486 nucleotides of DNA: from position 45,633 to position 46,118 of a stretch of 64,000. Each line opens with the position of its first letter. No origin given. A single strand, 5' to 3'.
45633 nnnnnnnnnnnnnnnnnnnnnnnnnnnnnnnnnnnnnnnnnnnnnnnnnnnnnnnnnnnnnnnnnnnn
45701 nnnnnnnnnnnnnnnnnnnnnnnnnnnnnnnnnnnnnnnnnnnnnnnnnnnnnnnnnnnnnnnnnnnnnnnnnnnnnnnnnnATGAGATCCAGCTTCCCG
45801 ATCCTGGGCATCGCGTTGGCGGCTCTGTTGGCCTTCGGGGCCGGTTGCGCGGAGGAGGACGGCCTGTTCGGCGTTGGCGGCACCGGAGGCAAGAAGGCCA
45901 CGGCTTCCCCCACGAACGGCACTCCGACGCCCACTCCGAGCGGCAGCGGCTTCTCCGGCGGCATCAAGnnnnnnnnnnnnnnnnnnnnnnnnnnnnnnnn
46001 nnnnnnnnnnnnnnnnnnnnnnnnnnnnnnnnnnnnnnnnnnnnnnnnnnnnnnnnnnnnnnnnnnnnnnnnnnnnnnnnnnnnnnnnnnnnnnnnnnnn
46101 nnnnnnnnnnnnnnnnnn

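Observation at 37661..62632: S and S' mini-lipoproteins: disordered Pro/Thr tethers encoded after every A-B pair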

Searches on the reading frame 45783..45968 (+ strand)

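Call 36: search_protein_families(library=pfam, proteins=[window:45783-45968:+], max_evalue=5)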
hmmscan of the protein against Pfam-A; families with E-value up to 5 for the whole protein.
window:45783-45968:+ (62 aa): 1 family
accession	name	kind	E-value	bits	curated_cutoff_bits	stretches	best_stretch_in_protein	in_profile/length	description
PF03806.19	ABG_transport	-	0.32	9.6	27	1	3-30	76-101/502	AbgT putative transporter family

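Call 37: search_protein_families(library=ncbifam, proteins=[window:45783-45968:+], max_evalue=5)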
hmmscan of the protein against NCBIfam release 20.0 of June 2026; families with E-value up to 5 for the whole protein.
window:45783-45968:+ (62 aa): 0 families
